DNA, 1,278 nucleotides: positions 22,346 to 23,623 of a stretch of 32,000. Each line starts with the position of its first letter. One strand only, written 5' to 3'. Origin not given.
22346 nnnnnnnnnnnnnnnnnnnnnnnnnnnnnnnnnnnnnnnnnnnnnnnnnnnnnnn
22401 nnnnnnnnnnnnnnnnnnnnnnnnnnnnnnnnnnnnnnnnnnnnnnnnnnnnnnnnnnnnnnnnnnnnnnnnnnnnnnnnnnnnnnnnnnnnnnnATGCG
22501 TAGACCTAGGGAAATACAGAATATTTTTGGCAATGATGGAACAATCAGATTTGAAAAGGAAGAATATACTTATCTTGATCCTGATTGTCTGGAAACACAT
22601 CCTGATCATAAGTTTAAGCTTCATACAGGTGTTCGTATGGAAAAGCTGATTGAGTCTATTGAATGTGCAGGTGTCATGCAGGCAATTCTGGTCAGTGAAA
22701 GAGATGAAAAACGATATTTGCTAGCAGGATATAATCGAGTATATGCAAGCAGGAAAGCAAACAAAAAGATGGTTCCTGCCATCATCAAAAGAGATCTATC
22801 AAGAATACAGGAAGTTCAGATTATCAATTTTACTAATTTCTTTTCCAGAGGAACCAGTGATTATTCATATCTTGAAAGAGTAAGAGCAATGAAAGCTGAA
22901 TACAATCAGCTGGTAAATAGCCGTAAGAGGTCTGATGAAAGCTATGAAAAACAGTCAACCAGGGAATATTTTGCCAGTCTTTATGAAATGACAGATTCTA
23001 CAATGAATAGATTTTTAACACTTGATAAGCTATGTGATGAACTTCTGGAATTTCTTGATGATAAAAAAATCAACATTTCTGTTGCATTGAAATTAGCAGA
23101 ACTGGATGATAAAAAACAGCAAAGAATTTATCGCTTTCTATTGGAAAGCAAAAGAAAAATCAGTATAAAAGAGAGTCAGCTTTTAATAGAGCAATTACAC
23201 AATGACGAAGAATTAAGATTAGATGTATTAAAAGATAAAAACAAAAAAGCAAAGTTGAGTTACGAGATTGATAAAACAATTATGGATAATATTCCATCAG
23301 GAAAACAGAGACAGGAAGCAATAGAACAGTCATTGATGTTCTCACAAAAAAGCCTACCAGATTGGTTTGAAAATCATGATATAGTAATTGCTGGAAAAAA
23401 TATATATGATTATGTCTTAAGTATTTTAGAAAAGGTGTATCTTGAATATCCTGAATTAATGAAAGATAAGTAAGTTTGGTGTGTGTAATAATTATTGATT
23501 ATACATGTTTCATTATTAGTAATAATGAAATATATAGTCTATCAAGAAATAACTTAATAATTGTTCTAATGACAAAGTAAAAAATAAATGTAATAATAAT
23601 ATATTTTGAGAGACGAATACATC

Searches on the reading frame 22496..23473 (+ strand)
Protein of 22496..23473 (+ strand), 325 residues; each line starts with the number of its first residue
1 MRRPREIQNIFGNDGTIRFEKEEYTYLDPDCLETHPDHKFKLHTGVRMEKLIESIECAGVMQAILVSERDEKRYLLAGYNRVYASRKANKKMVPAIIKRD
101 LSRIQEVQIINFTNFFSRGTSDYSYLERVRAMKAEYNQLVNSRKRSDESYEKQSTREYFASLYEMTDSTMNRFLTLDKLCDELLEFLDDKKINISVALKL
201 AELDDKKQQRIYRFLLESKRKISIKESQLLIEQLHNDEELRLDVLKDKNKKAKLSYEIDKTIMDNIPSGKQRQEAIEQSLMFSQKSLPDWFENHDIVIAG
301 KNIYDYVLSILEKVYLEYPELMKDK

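Call 8: search_protein_families(library=pfam, proteins=[window:22496-23473:+], max_evalue=0.01)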
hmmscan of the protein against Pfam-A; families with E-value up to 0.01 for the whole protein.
window:22496-23473:+ (325 aa): 2 families
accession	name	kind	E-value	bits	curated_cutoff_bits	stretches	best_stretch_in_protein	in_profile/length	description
PF02195.25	ParB_N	-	6.2e-08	33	26.3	1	40-99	19-79/95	ParB N-terminal domain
PF17762.8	HTH_ParB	-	0.0066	17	22.6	0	153-234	20-100/102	ParB HTH domain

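Call 16: find_homologous_proteins(query=window:22496-23473:+, max_evalue=1e-10)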
Query window:22496-23473:+ (325 aa): 19 proteins with E <= 1e-10 among 2291 candidates.
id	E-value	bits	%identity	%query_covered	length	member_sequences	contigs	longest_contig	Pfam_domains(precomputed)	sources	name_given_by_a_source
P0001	9.5e-207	703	100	100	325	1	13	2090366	PF02195.27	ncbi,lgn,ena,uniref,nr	ncbi:ParB/RepB/Spo0J family partition protein [Massilicoli timonensis]|uniref:ParB/RepB/Spo0J family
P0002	3.6e-206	701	100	100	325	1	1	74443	PF02195.27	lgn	-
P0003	4.3e-206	701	100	100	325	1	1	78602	PF02195.27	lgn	-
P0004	1.4e-205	699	100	100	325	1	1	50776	PF02195.27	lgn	-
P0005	6.3e-186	635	90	100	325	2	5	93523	PF02195.27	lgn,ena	-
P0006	1.1e-185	634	90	100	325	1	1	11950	PF02195.27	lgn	-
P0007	8.2e-179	612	87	100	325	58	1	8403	PF02195.27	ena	-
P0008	6.4e-136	471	96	70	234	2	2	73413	PF02195.27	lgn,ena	-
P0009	7.5e-116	405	85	68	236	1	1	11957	PF02195.27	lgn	-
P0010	2.3e-108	380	56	99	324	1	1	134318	PF02195.27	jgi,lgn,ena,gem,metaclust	metaclust:\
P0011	2.2e-104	367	53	99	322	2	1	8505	PF02195.27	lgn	-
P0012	2.6e-94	334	51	99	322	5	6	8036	PF02195.27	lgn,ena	-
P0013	3.3e-91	324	50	99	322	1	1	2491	PF02195.27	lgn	-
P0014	4.0e-64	235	39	99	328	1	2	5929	PF02195.27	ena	-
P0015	8.7e-64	234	41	100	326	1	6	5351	PF02195.27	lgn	-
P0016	1.2e-63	234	39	99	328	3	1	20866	PF02195.27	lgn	-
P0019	1.3e-61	227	40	99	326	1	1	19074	PF02195.27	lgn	-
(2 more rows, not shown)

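Call 17: find_encoding_contigs(protein=P0001, flank=10000, max_places=10)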
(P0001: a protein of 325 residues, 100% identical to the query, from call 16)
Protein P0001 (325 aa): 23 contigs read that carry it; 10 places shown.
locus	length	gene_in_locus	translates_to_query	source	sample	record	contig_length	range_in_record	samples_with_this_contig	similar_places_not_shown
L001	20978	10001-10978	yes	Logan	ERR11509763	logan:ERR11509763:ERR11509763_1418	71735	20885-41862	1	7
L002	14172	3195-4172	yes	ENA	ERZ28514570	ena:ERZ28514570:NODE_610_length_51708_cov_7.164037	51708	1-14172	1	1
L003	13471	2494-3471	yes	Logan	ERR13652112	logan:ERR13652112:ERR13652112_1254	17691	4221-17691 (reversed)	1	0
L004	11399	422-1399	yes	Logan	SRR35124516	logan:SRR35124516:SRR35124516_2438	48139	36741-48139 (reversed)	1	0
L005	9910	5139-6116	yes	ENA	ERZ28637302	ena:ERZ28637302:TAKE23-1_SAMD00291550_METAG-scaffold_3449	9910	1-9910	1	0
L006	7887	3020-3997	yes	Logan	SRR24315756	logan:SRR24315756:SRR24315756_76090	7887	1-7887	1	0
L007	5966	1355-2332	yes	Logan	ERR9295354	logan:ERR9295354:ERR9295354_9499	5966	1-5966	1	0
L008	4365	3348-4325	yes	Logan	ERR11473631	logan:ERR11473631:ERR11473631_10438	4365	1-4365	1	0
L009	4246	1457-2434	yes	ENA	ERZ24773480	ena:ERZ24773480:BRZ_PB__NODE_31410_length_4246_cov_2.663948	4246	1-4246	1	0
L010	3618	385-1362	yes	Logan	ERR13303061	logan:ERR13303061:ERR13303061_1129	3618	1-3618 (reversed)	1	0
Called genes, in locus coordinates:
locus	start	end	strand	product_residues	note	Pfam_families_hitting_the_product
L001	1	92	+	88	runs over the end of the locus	PF12844:HTH_19 (weak)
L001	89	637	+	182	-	PF13443:HTH_26 (faint), PF13560:HTH_31, PF01381:HTH_3, PF12844:HTH_19 (weak), PF01381:HTH_3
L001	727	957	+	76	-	PF12844:HTH_19 (faint), PF13560:HTH_31 (weak), PF01381:HTH_3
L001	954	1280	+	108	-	PF20648:DUF6809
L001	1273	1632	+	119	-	-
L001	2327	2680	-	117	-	PF07972:Flavodoxin_NdrI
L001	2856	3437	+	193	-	PF00440:TetR_N (weak)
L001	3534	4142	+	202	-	PF09605:Trep_Strep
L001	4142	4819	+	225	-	PF02361:CbiQ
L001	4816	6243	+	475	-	PF01078:Mg_chelatase (faint), PF03193:RsgA_GTPase (faint), PF00005:ABC_tran, PF20720:nSTAND3 (faint), PF13166:AAA_13 (faint), PF13304:AAA_21 (weak), PF00005:ABC_tran, PF02463:SMC_N (weak), +2 more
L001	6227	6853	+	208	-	-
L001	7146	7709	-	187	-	PF00589:Phage_integrase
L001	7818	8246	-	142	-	PF12844:HTH_19, PF13443:HTH_26, PF13560:HTH_31, PF01381:HTH_3, PF07022:Phage_CI_repr (weak)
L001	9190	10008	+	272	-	PF10609:ParA (weak), PF00142:Fer4_NifH (faint), PF01656:CbiA, PF02374:ArsA_ATPase (faint), PF06564:CBP_BcsQ, PF09140:MipZ, PF13614:AAA_31, PF10609:ParA (weak)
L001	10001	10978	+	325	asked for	PF02195:ParB_N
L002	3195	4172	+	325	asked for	PF02195:ParB_N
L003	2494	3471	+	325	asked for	PF02195:ParB_N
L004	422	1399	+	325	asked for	PF02195:ParB_N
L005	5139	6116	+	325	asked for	PF02195:ParB_N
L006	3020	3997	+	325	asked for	PF02195:ParB_N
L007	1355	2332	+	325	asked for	PF02195:ParB_N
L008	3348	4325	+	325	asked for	PF02195:ParB_N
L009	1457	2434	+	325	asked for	PF02195:ParB_N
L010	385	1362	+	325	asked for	PF02195:ParB_N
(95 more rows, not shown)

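Call 18: find_encoding_contigs(protein=P0005, flank=10000, max_places=6)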
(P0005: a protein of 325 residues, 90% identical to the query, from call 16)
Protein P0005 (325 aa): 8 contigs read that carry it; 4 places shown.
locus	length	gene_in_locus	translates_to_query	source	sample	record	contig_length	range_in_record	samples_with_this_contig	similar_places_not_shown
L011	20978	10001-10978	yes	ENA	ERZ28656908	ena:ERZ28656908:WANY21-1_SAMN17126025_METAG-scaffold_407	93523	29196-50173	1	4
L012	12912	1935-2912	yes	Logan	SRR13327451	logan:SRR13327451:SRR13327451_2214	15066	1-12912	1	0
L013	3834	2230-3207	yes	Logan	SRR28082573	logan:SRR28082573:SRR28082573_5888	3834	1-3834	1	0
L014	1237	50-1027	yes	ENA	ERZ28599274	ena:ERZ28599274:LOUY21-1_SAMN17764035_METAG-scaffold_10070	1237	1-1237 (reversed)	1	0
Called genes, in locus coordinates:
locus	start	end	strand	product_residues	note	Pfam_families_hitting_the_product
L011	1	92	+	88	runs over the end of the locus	PF12844:HTH_19 (weak)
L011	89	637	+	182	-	PF13443:HTH_26 (faint), PF13560:HTH_31, PF01381:HTH_3, PF12844:HTH_19 (weak), PF01381:HTH_3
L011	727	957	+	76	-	PF12844:HTH_19 (faint), PF13560:HTH_31 (weak), PF01381:HTH_3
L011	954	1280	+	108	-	PF20648:DUF6809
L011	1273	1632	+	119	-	-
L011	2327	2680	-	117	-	PF07972:Flavodoxin_NdrI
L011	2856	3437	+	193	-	PF00440:TetR_N (weak)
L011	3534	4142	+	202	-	PF09605:Trep_Strep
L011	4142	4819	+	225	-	PF02361:CbiQ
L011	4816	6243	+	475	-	PF01078:Mg_chelatase (faint), PF03193:RsgA_GTPase (faint), PF00005:ABC_tran, PF20720:nSTAND3 (faint), PF13166:AAA_13 (faint), PF13304:AAA_21 (weak), PF00005:ABC_tran, PF02463:SMC_N (weak), +2 more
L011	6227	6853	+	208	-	-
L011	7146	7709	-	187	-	PF00589:Phage_integrase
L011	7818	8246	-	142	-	PF12844:HTH_19, PF13443:HTH_26, PF13560:HTH_31, PF01381:HTH_3, PF07022:Phage_CI_repr (weak)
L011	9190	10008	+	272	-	PF10609:ParA, PF00142:Fer4_NifH (faint), PF01656:CbiA, PF02374:ArsA_ATPase (weak), PF06564:CBP_BcsQ, PF09140:MipZ, PF13614:AAA_31, PF10609:ParA (weak)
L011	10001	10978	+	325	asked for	PF02195:ParB_N (weak)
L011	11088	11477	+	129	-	PF00440:TetR_N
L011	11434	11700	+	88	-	-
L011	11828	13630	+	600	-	PF00664:ABC_membrane, PF27840:ScmC (weak), PF00005:ABC_tran, PF02463:SMC_N (weak)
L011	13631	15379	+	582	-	PF00664:ABC_membrane, PF00005:ABC_tran, PF02463:SMC_N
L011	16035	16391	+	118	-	-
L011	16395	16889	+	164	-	-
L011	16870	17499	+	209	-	-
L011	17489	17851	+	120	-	-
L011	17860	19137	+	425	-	PF00145:DNA_methylase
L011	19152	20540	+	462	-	PF01807:Zn_ribbon_DnaG, PF08275:DNAG_N, PF13662:Toprim_4, PF01751:Toprim, PF13155:Toprim_2, PF13362:Toprim_3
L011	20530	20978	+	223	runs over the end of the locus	PF13730:HTH_36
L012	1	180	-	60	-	?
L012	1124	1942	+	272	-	PF10609:ParA, PF00142:Fer4_NifH (faint), PF01656:CbiA, PF02374:ArsA_ATPase (weak), PF06564:CBP_BcsQ, PF09140:MipZ, PF13614:AAA_31, PF10609:ParA (weak)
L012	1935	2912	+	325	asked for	PF02195:ParB_N (weak)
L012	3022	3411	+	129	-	PF00440:TetR_N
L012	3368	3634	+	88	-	-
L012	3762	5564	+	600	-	PF00664:ABC_membrane, PF27840:ScmC (weak), PF00005:ABC_tran, PF02463:SMC_N (weak)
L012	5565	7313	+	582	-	PF00664:ABC_membrane, PF00005:ABC_tran, PF02463:SMC_N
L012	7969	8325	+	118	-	-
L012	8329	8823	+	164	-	-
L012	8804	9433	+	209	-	-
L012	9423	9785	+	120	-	-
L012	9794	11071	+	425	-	PF00145:DNA_methylase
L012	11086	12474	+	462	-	PF01807:Zn_ribbon_DnaG, PF08275:DNAG_N, PF13662:Toprim_4, PF01751:Toprim, PF13155:Toprim_2, PF13362:Toprim_3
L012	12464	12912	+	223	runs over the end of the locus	PF13730:HTH_36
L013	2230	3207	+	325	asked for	PF02195:ParB_N (weak)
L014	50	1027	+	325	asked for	PF02195:ParB_N (weak)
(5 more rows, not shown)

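Call 19: find_encoding_contigs(protein=P0010, flank=10000, max_places=4)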
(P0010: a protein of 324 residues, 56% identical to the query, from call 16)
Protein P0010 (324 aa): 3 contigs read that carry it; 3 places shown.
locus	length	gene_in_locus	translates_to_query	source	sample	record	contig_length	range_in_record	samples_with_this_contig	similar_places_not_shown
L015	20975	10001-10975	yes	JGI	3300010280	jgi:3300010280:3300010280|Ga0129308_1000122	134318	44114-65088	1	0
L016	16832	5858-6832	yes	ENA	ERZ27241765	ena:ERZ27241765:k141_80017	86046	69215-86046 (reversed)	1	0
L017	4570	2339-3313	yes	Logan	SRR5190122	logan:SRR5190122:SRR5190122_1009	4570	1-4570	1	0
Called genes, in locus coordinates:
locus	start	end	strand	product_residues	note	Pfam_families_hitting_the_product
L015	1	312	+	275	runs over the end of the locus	PF04055:Radical_SAM, PF13186:SPASM (weak)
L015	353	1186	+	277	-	PF13353:Fer4_12, PF04055:Radical_SAM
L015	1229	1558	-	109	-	PF01610:DDE_Tnp_ISL3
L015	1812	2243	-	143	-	PF01610:DDE_Tnp_ISL3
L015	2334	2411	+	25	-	-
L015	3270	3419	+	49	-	-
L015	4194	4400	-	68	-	PF01695:IstB_IS21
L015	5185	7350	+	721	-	PF00005:ABC_tran, PF02463:SMC_N (faint)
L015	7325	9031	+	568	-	PF00005:ABC_tran, PF13304:AAA_21 (faint)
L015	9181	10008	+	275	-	PF00142:Fer4_NifH (faint), PF01656:CbiA, PF06564:CBP_BcsQ, PF09140:MipZ (weak), PF10609:ParA, PF13614:AAA_31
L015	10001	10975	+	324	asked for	PF02195:ParB_N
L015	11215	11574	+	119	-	-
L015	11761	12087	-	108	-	PF01695:IstB_IS21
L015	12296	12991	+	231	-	-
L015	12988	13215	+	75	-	-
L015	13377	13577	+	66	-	-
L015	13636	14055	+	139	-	PF09820:AAA-ATPase_like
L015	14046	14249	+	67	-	-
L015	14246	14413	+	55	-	-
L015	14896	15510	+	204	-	PF19570:DUF6088 (faint)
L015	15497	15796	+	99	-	PF08843:AbiEii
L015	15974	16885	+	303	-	PF01418:HTH_6, PF01380:SIS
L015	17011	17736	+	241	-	PF01925:TauE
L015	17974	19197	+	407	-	PF00155:Aminotran_1_2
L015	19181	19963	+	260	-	PF00106:adh_short, PF01370:Epimerase (weak), PF08659:KR, PF13561:adh_short_C2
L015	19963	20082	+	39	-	-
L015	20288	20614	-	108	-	-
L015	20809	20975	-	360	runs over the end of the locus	-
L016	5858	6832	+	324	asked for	PF02195:ParB_N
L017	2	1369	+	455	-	?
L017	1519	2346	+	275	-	PF00142:Fer4_NifH (faint), PF01656:CbiA, PF06564:CBP_BcsQ, PF09140:MipZ (weak), PF10609:ParA, PF13614:AAA_31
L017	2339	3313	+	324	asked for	PF02195:ParB_N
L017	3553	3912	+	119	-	-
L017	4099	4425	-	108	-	PF01695:IstB_IS21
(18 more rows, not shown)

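Call 21: find_encoding_contigs(protein=P0011, flank=10000, max_places=3)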
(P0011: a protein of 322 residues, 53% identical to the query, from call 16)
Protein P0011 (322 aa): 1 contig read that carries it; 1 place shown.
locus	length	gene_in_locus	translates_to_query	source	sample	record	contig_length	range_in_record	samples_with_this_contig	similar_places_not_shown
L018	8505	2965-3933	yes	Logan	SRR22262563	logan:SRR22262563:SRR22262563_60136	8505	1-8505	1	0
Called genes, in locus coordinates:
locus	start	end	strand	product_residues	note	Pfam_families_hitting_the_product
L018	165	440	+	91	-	PF12844:HTH_19, PF13560:HTH_31 (faint), PF01381:HTH_3 (weak)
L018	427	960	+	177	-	PF13560:HTH_31, PF01381:HTH_3, PF12844:HTH_19 (faint), PF13443:HTH_26 (weak), PF01381:HTH_3, PF13560:HTH_31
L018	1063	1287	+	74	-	PF13560:HTH_31 (weak), PF12844:HTH_19 (weak), PF01381:HTH_3, PF13443:HTH_26 (weak)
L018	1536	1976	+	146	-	-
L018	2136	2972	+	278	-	PF06564:CBP_BcsQ, PF07015:VirC1 (faint), PF09140:MipZ, PF10609:ParA (weak), PF13614:AAA_31, PF00142:Fer4_NifH (faint), PF01656:CbiA, PF10609:ParA (weak)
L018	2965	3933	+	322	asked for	PF02195:ParB_N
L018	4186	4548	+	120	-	-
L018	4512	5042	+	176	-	-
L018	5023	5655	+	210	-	-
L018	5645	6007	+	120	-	-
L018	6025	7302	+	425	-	PF00145:DNA_methylase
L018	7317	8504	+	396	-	?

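Call 22: find_encoding_contigs(protein=P0012, flank=10000, max_places=4)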
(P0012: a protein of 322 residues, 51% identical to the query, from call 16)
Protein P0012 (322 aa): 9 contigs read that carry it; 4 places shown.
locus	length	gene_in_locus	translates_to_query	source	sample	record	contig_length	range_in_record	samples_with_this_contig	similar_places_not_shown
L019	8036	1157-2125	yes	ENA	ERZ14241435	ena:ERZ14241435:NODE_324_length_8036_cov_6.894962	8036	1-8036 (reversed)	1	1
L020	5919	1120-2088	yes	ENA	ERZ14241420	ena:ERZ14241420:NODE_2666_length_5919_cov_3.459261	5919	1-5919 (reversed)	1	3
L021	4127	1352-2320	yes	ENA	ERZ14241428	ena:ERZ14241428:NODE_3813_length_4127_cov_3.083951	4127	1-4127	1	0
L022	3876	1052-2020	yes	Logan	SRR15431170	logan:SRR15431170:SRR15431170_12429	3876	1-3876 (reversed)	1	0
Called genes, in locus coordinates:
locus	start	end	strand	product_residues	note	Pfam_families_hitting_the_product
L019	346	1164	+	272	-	PF00142:Fer4_NifH (weak), PF01656:CbiA, PF02374:ArsA_ATPase (faint), PF06564:CBP_BcsQ (weak), PF09140:MipZ, PF10609:ParA, PF13614:AAA_31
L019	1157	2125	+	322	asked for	PF02195:ParB_N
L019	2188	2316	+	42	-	-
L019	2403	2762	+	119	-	-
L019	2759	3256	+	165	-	-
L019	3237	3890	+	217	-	-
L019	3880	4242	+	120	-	-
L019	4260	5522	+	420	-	PF00145:DNA_methylase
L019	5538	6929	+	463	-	PF01807:Zn_ribbon_DnaG, PF08275:DNAG_N, PF01751:Toprim, PF13155:Toprim_2, PF13362:Toprim_3, PF13662:Toprim_4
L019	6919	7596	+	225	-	PF13730:HTH_36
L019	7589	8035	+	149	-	?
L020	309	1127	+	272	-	PF00142:Fer4_NifH (weak), PF01656:CbiA, PF02374:ArsA_ATPase (faint), PF06564:CBP_BcsQ (weak), PF09140:MipZ, PF10609:ParA, PF13614:AAA_31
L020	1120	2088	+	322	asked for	PF02195:ParB_N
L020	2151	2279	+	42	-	-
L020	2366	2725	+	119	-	-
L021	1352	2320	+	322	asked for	PF02195:ParB_N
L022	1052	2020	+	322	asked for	PF02195:ParB_N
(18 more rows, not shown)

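Call 23: find_encoding_contigs(protein=P0016, flank=10000, max_places=3)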
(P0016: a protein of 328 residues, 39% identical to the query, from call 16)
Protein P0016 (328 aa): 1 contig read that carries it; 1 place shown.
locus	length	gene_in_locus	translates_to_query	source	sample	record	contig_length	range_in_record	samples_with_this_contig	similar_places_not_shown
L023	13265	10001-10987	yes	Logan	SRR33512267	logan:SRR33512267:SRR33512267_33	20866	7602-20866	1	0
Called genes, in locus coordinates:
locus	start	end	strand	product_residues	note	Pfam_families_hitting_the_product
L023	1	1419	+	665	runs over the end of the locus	PF22745:Nlig-Ia, PF01653:DNA_ligase_aden, PF03120:OB_DNA_ligase, PF03119:DNA_ligase_ZBD, PF12826:HHH_2, PF14520:HHH_5, PF00533:BRCT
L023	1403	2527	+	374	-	PF07537:CamS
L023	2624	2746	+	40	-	-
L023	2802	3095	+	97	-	PF02686:GatC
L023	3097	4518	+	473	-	PF01425:Amidase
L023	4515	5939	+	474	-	PF02934:GatB_N, PF02637:GatB_Yqey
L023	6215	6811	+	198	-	-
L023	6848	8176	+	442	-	PF05958:tRNA_U5-meth_tr, PF03602:Cons_hypoth95, PF05175:MTS, PF06325:PrmA (faint), PF09445:Methyltransf_15, PF13649:Methyltransf_25, PF13847:Methyltransf_31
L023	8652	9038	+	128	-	PF27402:Y4mA_C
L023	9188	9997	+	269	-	PF00142:Fer4_NifH (faint), PF01656:CbiA, PF06564:CBP_BcsQ, PF09140:MipZ, PF10609:ParA (weak), PF13614:AAA_31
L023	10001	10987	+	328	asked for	PF02195:ParB_N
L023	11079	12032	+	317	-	PF01068:DNA_ligase_A_M, PF04679:DNA_ligase_A_C (weak)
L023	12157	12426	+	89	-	-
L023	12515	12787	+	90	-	PF12844:HTH_19 (weak), PF01381:HTH_3 (weak), PF13443:HTH_26 (weak)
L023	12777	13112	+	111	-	PF20648:DUF6809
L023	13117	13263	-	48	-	?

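Call 24: find_encoding_contigs(protein=P0019, flank=10000, max_places=3)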
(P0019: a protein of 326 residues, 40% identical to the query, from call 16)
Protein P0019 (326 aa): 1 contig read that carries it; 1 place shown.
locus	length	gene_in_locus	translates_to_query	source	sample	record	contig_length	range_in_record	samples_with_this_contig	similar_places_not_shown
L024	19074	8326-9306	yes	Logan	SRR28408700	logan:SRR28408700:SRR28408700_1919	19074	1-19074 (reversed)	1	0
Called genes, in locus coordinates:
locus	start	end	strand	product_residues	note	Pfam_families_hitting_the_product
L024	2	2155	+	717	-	?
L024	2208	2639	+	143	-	-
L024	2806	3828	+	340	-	PF00977:His_biosynth (faint), PF01070:FMN_dh, PF05690:ThiG (faint), PF00478:IMPDH (weak), PF01645:Glu_synthase (weak)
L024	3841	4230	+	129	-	-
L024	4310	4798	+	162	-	PF14270:DUF4358 (weak)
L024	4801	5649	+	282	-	PF03631:Virul_fac_BrkB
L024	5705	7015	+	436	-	PF01938:TRAM, PF05958:tRNA_U5-meth_tr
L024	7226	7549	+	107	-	-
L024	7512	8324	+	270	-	PF00142:Fer4_NifH (faint), PF01656:CbiA, PF06564:CBP_BcsQ, PF09140:MipZ, PF10609:ParA (weak), PF13614:AAA_31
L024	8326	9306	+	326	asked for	PF02195:ParB_N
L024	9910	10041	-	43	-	-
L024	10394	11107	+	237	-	PF00072:Response_reg, PF04397:LytTR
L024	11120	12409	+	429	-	PF14501:HATPase_c_5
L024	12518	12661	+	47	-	-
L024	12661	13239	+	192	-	PF04647:AgrB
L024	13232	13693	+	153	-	-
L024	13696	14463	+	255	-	-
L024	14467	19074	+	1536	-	?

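Call 34: search_solved_structures(query=window:22496-23473:+, max_evalue=1, show_alignments=2)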
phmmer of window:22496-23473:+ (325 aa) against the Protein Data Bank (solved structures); distinct sequences matched with E-value up to 1: 11.
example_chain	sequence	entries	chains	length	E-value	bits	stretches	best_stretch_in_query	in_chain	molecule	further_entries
7o0n_A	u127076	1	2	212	1.9e-05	27.7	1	46-116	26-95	ParB family protein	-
7bnk_A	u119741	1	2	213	2e-05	27.6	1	46-116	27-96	ParB family protein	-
7bnr_A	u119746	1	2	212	2e-05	27.6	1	47-116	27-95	ParB family protein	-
4umk_A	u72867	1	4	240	4.2e-05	26.5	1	34-229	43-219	PROBABLE CHROMOSOME-PARTITIONING PROTEIN PARB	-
1vz0_A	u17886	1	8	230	0.011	18.6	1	42-131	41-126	Chromosome-partitioning protein Spo0J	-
6t1f_A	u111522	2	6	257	0.077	15.8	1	31-111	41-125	Chromosome-partitioning protein ParB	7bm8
8dx0_A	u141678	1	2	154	0.2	14.4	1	169-238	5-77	Histidine kinase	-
7ng0_A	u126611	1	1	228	0.22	14.3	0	47-206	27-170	Nucleoid occlusion protein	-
7nfu_A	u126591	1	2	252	0.28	14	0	46-206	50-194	Nucleoid occlusion protein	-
6sdk_A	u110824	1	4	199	0.47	13.2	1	47-130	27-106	Stage 0 sporulation protein J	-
8qa8_A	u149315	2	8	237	1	12.2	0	54-111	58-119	Transcriptional repressor protein KorB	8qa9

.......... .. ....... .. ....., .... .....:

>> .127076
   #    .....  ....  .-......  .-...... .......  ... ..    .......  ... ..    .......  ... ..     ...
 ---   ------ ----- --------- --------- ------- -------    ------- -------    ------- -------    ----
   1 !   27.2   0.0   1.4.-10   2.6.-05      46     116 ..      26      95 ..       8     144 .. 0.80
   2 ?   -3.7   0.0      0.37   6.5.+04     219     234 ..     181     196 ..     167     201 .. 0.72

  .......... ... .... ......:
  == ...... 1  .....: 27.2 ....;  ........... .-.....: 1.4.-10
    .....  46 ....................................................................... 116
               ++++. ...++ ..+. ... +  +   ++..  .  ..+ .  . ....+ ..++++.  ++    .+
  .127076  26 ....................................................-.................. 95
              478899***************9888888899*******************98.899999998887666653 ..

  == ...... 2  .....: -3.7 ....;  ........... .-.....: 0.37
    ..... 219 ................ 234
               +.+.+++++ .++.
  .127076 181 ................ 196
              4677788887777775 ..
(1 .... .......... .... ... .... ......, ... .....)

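Call 35: search_protein_families(library=ncbifam, proteins=[window:22496-23473:+], max_evalue=0.01)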
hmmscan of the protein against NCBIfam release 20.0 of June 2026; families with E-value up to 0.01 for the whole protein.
window:22496-23473:+ (325 aa): 3 families
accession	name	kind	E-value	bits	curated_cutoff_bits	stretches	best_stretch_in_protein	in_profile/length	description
TIGR03734.1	PRTRC_parB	hypoth_equivalog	1.9e-09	36.6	278.6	1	43-234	12-189/555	PRTRC system ParB family protein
TIGR04285.1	nucleoid_noc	exception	4.1e-08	32.9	315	1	47-262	25-217/255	nucleoid occlusion protein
TIGR00180.1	parB_part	domain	1e-06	28.6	58.45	1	22-109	3-94/186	ParB/RepB/Spo0J family partition protein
